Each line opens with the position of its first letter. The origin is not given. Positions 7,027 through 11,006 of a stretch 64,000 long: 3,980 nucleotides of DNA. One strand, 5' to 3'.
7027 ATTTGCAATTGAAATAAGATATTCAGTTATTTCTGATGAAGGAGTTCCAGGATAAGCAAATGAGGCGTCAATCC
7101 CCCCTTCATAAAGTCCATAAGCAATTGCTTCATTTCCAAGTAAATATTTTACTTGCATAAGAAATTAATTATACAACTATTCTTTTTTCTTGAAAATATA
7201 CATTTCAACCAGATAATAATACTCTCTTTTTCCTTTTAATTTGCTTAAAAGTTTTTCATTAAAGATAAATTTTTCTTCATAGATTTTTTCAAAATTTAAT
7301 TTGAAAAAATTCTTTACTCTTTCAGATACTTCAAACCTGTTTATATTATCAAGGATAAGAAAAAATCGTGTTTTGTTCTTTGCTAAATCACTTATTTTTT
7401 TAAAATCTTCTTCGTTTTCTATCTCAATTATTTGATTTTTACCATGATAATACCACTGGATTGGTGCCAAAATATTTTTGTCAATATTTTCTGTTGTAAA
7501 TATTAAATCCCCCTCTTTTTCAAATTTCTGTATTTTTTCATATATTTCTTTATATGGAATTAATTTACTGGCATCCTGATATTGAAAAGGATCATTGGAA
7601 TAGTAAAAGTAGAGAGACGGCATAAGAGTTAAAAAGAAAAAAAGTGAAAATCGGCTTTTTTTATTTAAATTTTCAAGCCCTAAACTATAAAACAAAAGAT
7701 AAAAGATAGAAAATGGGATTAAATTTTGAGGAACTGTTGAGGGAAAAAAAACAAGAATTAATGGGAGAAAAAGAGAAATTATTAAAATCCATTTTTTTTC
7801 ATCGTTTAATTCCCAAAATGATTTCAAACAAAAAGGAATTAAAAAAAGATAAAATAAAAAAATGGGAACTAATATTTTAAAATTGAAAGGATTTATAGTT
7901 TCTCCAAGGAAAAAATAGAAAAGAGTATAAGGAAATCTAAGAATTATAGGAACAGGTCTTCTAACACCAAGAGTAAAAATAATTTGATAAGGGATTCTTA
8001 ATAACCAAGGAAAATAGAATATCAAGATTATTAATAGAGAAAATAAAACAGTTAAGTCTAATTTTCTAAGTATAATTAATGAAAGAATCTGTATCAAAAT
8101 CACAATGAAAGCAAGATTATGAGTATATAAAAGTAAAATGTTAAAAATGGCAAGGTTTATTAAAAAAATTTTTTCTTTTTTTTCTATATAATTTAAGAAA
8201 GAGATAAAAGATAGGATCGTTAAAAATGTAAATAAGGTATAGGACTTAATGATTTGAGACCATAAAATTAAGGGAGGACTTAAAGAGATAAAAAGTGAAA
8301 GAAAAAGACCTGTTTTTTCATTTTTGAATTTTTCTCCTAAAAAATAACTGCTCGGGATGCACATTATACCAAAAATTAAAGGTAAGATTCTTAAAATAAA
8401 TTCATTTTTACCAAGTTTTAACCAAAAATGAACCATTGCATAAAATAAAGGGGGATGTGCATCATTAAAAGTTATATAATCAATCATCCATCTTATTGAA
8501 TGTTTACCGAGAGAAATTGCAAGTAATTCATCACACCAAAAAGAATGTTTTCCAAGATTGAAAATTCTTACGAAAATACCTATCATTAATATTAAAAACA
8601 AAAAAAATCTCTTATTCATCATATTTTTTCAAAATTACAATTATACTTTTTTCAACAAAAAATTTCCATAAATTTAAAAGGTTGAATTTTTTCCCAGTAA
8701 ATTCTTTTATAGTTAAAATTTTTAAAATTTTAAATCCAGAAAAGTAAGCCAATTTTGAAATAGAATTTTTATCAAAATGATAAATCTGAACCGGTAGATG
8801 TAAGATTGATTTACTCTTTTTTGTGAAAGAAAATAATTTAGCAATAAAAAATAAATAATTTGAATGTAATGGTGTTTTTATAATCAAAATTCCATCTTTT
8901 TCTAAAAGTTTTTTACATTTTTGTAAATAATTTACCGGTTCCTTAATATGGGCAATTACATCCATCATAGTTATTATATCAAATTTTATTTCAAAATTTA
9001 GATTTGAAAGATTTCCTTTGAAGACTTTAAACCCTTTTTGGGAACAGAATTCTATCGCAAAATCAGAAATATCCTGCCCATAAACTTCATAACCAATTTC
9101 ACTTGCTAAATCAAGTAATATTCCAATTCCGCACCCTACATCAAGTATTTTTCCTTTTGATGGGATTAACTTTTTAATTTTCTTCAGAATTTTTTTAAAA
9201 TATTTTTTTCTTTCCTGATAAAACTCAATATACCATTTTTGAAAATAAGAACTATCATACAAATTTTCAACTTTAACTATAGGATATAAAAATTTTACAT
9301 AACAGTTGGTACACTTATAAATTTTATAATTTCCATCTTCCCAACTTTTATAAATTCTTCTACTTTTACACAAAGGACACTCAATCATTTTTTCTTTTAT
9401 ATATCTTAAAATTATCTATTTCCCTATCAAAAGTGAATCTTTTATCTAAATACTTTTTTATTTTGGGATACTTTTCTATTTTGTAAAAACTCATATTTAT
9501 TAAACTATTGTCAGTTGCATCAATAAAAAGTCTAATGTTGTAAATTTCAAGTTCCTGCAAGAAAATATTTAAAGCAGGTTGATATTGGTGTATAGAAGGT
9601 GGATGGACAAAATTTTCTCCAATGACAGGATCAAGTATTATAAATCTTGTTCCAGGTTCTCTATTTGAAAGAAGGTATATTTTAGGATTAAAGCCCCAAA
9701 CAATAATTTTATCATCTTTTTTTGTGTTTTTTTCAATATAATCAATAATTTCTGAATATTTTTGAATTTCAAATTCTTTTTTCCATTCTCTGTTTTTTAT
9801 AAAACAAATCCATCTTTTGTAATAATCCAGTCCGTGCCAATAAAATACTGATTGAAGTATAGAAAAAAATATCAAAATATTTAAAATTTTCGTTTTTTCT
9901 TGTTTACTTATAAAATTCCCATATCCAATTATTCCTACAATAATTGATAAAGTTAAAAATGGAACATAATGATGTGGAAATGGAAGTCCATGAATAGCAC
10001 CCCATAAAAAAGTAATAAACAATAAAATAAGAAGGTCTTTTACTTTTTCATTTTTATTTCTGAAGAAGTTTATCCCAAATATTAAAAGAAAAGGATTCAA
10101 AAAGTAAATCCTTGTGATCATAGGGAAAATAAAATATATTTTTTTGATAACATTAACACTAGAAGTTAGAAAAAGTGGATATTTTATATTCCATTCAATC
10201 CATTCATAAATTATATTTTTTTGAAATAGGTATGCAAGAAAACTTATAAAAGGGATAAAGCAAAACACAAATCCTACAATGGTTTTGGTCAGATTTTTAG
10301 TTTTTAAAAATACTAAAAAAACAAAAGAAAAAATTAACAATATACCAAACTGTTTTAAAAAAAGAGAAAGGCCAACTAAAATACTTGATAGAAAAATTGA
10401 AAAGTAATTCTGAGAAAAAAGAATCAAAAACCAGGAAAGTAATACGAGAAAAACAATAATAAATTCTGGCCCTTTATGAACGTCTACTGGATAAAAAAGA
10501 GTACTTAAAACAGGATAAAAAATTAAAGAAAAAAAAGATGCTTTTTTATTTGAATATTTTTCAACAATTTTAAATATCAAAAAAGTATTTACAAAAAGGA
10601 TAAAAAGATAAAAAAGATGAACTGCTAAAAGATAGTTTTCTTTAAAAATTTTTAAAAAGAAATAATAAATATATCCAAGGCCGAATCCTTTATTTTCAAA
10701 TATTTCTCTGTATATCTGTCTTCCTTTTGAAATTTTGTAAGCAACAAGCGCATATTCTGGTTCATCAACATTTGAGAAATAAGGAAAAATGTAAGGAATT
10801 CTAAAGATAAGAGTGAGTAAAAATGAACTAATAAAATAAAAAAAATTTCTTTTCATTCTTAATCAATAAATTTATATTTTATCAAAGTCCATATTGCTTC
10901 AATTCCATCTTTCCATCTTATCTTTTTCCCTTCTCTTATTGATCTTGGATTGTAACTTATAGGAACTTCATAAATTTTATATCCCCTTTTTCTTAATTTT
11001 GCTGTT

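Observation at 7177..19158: Array of six GT-C-fold membrane glycosyltransferases in 12 kb: a candidate outer-face glycan or glycoconjugate assembly line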

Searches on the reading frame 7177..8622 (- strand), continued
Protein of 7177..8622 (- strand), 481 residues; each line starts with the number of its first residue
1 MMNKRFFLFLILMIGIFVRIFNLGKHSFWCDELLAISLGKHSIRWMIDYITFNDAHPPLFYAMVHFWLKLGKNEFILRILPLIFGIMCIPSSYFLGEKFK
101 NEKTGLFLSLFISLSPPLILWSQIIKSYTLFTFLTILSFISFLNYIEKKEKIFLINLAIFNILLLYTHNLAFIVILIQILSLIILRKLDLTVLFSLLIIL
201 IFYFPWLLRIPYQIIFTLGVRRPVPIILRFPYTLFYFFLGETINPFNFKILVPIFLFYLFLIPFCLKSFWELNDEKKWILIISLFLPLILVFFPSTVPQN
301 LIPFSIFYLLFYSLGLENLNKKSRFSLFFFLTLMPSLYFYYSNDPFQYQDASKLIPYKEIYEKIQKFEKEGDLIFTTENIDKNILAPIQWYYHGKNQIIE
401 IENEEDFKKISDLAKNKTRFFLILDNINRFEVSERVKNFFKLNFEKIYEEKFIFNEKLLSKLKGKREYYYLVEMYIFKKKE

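Call 64: find_encoding_contigs(protein=P0041, flank=10000, max_places=1)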
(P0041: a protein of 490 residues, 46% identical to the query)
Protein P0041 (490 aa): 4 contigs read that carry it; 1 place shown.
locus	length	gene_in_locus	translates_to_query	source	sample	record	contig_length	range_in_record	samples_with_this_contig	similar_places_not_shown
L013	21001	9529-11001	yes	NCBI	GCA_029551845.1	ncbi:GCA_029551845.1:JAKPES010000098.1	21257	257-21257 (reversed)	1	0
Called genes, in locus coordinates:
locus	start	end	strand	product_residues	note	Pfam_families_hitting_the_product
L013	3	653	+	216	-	?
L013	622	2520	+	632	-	PF13522:GATase_6, PF13537:GATase_7, PF00733:Asn_synthase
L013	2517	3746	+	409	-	PF13231:PMT_2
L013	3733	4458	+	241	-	PF00535:Glycos_transf_2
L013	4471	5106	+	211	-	PF16264:SatD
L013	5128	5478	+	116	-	-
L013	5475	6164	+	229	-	PF03065:Glyco_hydro_57 (weak), PF01522:Polysacc_deac_1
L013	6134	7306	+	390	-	PF03901:Glyco_transf_22 (weak), PF13231:PMT_2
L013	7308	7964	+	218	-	PF01797:Y1_Tnp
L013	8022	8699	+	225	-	PF00535:Glycos_transf_2, PF10111:Glyco_tranf_2_2, PF13641:Glyco_tranf_2_3 (weak)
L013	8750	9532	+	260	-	PF13489:Methyltransf_23, PF05219:DREV (weak), PF07021:MetW, PF13649:Methyltransf_25, PF13847:Methyltransf_31, PF08241:Methyltransf_11, PF08242:Methyltransf_12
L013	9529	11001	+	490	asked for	PF13231:PMT_2 (weak)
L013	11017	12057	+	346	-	PF01073:3Beta_HSD, PF01370:Epimerase, PF02719:Polysacc_synt_2, PF04321:RmlD_sub_bind, PF07993:NAD_binding_4, PF08659:KR (weak), PF16363:GDP_Man_Dehyd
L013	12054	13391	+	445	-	PF03721:UDPG_MGDP_dh_N, PF03807:F420_oxidored (faint), PF00984:UDPG_MGDP_dh, PF03720:UDPG_MGDP_dh_C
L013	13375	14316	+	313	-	PF01073:3Beta_HSD, PF01370:Epimerase, PF02719:Polysacc_synt_2 (faint), PF04321:RmlD_sub_bind (weak), PF07993:NAD_binding_4 (faint), PF16363:GDP_Man_Dehyd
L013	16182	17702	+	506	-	PF13231:PMT_2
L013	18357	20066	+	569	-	PF02366:PMT, PF13231:PMT_2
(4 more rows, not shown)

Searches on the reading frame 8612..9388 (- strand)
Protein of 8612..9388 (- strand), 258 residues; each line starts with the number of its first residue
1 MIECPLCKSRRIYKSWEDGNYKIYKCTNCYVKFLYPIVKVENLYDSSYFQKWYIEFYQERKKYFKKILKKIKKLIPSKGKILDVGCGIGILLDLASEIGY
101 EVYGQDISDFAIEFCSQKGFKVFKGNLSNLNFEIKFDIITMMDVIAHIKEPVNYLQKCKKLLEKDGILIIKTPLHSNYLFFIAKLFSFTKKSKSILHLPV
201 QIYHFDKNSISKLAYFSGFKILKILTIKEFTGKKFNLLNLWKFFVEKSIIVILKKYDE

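Call 5: search_protein_families(library=pfam, max_evalue=0.01, proteins=[window:8612-9388:-])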
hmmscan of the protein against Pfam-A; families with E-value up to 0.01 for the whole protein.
window:8612-9388:- (258 aa): 14 families
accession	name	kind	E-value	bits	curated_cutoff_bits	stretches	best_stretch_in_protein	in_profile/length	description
PF13489.12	Methyltransf_23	-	1.3e-18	67.7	27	1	61-176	6-122/164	Methyltransferase domain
PF08241.18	Methyltransf_11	-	3.1e-15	57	21.2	1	82-170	1-95/95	Methyltransferase domain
PF13847.12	Methyltransf_31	-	2.5e-13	50.4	27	1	77-176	3-115/145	Methyltransferase domain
PF08242.18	Methyltransf_12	-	1.7e-12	48.4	30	1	82-168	1-98/98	Methyltransferase domain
PF13649.12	Methyltransf_25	-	9.4e-12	45.9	27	1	81-166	1-97/97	Methyltransferase domain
PF07021.18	MetW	-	1.1e-09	38.6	21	1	68-161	4-101/193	Methionine biosynthesis protein MetW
PF05219.18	DREV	-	4e-07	29.9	26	1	63-222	77-236/265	DREV methyltransferase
PF02353.26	CMAS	-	1.6e-05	24.8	27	1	44-172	31-166/273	Mycolic acid cyclopropane synthetase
PF07942.18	CARME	-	2.6e-05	24.1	27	1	51-112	25-92/268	Carnosine N-methyltransferase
PF08003.17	Methyltransf_9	-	3.7e-05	23.3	23.8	1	66-172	106-219/315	Protein of unknown function (DUF1698)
PF05891.18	Methyltransf_PK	-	0.00034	20.6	27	1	61-177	39-166/218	AdoMet dependent proline di-methyltransferase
PF05175.20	MTS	-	0.00049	20.2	23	1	70-186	26-154/170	Methyltransferase small domain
PF06325.19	PrmA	-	0.0006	19.8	22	1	68-126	152-210/296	Ribosomal protein L11 methyltransferase (PrmA)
PF03848.20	TehB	-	0.0059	16.5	20.4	0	62-139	17-99/193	Tellurite resistance protein TehB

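Call 62: search_protein_families(library=ncbifam, max_evalue=1e-10, proteins=[window:8612-9388:-])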
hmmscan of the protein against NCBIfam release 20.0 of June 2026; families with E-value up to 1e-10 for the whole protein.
window:8612-9388:- (258 aa): 1 family
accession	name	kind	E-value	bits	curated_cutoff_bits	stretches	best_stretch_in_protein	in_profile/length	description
TIGR01983.1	UbiG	equivalog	4e-14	52.5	102.95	1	64-173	33-154/228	bifunctional 2-polyprenyl-6-hydroxyphenol methylase/3-demethylubiquinol 3-O-methyltransferase UbiG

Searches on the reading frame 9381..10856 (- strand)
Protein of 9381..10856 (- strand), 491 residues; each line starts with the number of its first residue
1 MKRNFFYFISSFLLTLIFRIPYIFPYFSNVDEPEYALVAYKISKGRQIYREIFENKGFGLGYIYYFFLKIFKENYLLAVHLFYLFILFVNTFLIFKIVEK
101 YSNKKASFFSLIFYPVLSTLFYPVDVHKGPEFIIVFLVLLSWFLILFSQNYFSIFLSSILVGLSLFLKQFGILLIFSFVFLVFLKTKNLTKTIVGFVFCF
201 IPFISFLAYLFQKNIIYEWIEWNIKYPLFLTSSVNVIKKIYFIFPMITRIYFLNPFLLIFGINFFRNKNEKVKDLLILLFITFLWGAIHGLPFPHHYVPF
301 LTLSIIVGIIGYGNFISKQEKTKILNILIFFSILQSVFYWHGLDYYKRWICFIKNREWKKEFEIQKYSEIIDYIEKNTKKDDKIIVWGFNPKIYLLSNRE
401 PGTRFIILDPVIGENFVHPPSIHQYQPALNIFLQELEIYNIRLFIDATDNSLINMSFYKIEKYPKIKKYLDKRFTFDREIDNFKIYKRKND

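Call 4: search_protein_families(library=pfam, max_evalue=0.1, proteins=[window:9381-10856:-])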
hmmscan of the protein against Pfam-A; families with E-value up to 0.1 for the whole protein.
window:9381-10856:- (491 aa): 0 families
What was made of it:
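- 9381..10856 (-): GT-C 'B' (491 aa), a divergent PMT_2-superfamily member of the B/E/F group. Accessory. No Pfam hit (call 4).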

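Call 7: search_protein_families(library=ncbifam, max_evalue=0.01, proteins=[window:9381-10856:-])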
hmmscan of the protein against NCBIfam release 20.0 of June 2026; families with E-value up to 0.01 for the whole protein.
window:9381-10856:- (491 aa): 0 families

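Call 19: find_homologous_proteins(query=window:9381-10856:-)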
Query window:9381-10856:- (491 aa): 14 proteins with E <= 0.001 among 8000 candidates.
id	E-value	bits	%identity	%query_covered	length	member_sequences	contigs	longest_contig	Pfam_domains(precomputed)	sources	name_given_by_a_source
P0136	0.0e+0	1062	100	100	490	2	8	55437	-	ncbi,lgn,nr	ncbi:MAG: hypothetical protein NC926_00880 [Candidatus Omnitrophica bacterium]|nr:hypothetical prote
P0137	1.3e-201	689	65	97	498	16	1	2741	-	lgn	-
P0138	3.6e-199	681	64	100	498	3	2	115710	-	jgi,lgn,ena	-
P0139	1.7e-196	672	64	99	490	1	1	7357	-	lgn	-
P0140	2.9e-187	642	61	99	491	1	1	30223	-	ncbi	ncbi:MAG: glycosyltransferase family 39 protein [Candidatus Ratteibacteria bacterium]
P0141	1.1e-116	409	44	99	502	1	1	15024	-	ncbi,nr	ncbi:MAG: glycosyltransferase family 39 protein [bacterium]|nr:glycosyltransferase family 39 protein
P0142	8.9e-110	386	44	95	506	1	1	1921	-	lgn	-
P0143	2.5e-108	381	42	95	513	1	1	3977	-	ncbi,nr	ncbi:MAG: hypothetical protein NC899_08825 [Candidatus Omnitrophica bacterium]|nr:hypothetical prote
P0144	6.7e-107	377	40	97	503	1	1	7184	-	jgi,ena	-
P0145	6.8e-107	377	43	98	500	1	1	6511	-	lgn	-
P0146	7.4e-107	376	43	100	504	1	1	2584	-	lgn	-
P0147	7.4e-106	373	43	98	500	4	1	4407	-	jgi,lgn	-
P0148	2.0e-105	372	41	98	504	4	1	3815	-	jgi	-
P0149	9.0e-104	366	43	96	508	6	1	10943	-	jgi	-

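Call 32: predict_structure(alignment_id=A3)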
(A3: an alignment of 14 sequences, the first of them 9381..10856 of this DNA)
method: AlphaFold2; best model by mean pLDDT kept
length: 491 residues; sequences in the alignment: 14
mean_pLDDT: 81.5   pTM: 0.85
mean pLDDT of the five models: 81.5, 81.0, 75.5, 72.7, 58.7
residues with pLDDT >= 90: 143; 70-90: 265; 50-70: 74; < 50: 9
segments of 3 or more residues with pLDDT < 50: 28-31
pLDDT, mean of each block of 10 residues (from residue 1): 79 81 56 71 73 61 87 81 90 94 86 84 60 92 94 96 85 87 93 94 89 87 80 72 75 81 78 87 82 77 92 76 68 69 66 77 85 93 87 85 76 59 85 87 90 72 90 95 91 61
secondary structure, 60 per line:
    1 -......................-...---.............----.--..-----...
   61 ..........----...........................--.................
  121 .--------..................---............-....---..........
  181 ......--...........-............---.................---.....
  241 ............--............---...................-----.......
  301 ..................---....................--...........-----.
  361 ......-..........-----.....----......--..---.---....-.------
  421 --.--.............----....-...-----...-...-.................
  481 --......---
elements in order: H2-23 H31-43 H58-70 H75-101 H104-121 H130-147 H151-162 H164-167 H171-186 H189-199 H201-212 H216-232 H236-252 H255-266 H270-288 H294-318 H322-341 H344-354 H360-366 H368-377 E383-387 H392-397 H409-412 H426-438 E443-446 H464-473 E474-480 E483-488
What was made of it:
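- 9381..10856 (-): AF2 pLDDT 81.5, pTM 0.85 (call 32).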

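Call 35: fold_search(model_id=the predicted structure, library=pdb)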
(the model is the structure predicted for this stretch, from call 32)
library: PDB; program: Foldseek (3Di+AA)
matches with E <= 10: 106; with E <= 0.001: 10
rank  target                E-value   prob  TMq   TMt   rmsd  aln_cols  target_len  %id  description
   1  7oci_F                2.7e-05  1.00  0.55  0.44  12.2       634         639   10  Cryo-EM structure of yeast Ost6p containing oligosaccharyltransferase complex (released 2022-02-16)
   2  8pn9_A                8.9e-05  1.00  0.51  0.40  11.6       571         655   10  Structure of human oligosaccharyltransferase OST-A complex bound to NGI-1 (released 2024-05-08)
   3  6ezn_F                9.7e-05  1.00  0.48  0.38  14.0       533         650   11  Cryo-EM structure of the yeast oligosaccharyltransferase (OST) complex (released 2018-01-17)
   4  8agb_A                1.4e-04  1.00  0.55  0.44  13.6       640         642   10  Structure of yeast oligosaccharylransferase complex with lipid-linked oligosaccharide bound (released 2022-12-07)
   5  6ftg_5                2.0e-04  1.00  0.52  0.41  14.5       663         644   11  Subtomogram average of OST-containing ribosome-translocon complexes from canine rough microsomal membranes (released 2018-03-21)
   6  7zli_A                2.6e-04  1.00  0.44  0.35  11.5       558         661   13  Cryo-EM structure of C-mannosyltransferase CeDPY19, in complex with Dol25-P-Man and bound to CMT2-Fab and anti-Fab nan (released 2023-01-11)
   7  7zlh_A                3.2e-04  1.00  0.41  0.32  11.8       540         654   13  Cryo-EM structure of C-mannosyltransferase CeDPY19, in apo state, bound to CMT2-Fab and anti-Fab nanobody (released 2023-01-11)
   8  8agc_A                3.5e-04  1.00  0.54  0.40  14.6       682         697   10  Structure of yeast oligosaccharylransferase complex with lipid-linked oligosaccharide and non-acceptor peptide bound (released 2022-12-07)
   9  5ogl_A                6.4e-04  1.00  0.54  0.40   8.8       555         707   13  Structure of bacterial oligosaccharyltransferase PglB in complex with an acceptor peptide and an lipid-linked oligosac (released 2017-10-25)
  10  6gxc_A                7.6e-04  1.00  0.56  0.41  10.3       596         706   13  Bacterial oligosaccharyltransferase PglB in complex with an inhibitory peptide and a reactive lipid-linked oligosaccha (released 2018-11-14)
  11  3rce_A                1.3e-03  1.00  0.52  0.39  10.7       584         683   15  Bacterial oligosaccharyltransferase PglB (released 2011-06-15)
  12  3waj                  1.3e-03  1.00  0.48  0.32  13.8       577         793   12  Crystal structure of the Archaeoglobus fulgidus oligosaccharyltransferase (O29867_ARCFU) complex with Zn and sulfate (released 2013-10-30)
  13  5gmy_A                2.2e-03  1.00  0.49  0.31  14.2       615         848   11  Crystal structure of the Archaeoglobus fulgidus oligosaccharyltransferase (O29867_ARCFU) tethered with an acceptor pep (released 2017-02-01)
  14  6s7t_A                2.3e-03  1.00  0.50  0.37  12.0       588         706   11  Cryo-EM structure of human oligosaccharyltransferase complex OST-B (released 2019-12-18)
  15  6c26_A                2.9e-03  1.00  0.51  0.40  13.3       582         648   12  The Cryo-EM structure of a eukaryotic oligosaccharyl transferase complex (released 2018-01-31)
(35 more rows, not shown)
